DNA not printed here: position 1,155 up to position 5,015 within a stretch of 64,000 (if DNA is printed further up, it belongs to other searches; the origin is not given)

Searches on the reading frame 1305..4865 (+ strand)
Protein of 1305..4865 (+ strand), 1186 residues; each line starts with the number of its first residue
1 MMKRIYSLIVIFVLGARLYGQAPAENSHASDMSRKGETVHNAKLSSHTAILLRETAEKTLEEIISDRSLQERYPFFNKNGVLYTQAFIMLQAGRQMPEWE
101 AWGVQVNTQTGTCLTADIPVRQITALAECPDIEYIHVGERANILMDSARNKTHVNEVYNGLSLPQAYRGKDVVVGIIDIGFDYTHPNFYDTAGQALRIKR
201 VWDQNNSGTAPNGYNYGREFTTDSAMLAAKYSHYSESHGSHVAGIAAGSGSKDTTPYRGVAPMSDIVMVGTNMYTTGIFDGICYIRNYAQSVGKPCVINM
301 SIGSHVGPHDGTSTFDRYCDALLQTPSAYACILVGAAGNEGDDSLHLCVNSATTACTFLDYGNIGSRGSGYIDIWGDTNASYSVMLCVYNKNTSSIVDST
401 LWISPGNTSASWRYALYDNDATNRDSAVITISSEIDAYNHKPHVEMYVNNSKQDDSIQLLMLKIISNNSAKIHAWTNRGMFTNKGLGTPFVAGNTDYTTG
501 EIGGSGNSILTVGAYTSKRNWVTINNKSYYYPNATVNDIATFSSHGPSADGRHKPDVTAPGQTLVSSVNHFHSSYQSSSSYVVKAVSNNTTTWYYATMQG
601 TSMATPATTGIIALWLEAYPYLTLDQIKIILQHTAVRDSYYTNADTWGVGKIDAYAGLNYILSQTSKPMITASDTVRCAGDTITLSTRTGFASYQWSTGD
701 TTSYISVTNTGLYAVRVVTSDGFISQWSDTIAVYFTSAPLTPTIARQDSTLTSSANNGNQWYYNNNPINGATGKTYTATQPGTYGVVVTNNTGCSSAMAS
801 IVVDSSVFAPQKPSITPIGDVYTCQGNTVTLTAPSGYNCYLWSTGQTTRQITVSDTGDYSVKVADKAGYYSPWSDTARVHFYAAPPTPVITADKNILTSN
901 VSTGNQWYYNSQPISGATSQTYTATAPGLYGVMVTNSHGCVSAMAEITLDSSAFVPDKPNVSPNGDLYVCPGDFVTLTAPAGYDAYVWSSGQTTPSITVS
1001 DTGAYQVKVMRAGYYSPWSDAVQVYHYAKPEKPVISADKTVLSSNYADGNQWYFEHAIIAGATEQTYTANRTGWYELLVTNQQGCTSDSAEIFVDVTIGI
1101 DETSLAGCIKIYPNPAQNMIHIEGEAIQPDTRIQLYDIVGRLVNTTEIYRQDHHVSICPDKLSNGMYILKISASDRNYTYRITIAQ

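Call 6: search_protein_families(library=ncbifam, proteins=[window:1305-4865:+], max_evalue=0.001)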
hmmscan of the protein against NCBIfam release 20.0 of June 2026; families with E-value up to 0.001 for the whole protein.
window:1305-4865:+ (1186 aa): 7 families
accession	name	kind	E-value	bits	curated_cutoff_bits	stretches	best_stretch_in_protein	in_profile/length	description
NF040809.1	germ_prot_CspBA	exception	2.2e-25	88.5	1250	1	278-639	194-502/1099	bifunctional germination protease/germinant receptor pseudoprotease CspBA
NF040808.2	CspC_non_triad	exception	5.8e-21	74.5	675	1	152-348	80-285/556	bile acid germinant receptor pseudoprotease CspC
TIGR03921.1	T7SS_mycosin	equivalog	7.8e-17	61.4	278.75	1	553-670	196-298/353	type VII secretion-associated serine protease mycosin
NF033595.1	denti_PrtP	equivalog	6.3e-14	51.5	300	1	557-662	414-506/606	dentilisin complex serine proteinase subunit PrtP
NF040553.1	SGO_0316_fam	subfamily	5.2e-12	44.3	1400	2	506-633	620-729/1486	SGO_0316/SGO_0317 family LPXTG-anchored serine peptidase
TIGR04183.1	Por_Secre_tail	domain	3.6e-10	39.7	23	1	1111-1184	1-71/72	T9SS type A sorting domain-containing protein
NF051851.1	AtpSerPepEprS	equivalog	2.4e-08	32.5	1700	1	592-650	294-353/988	autotransporter serine peptidase EprS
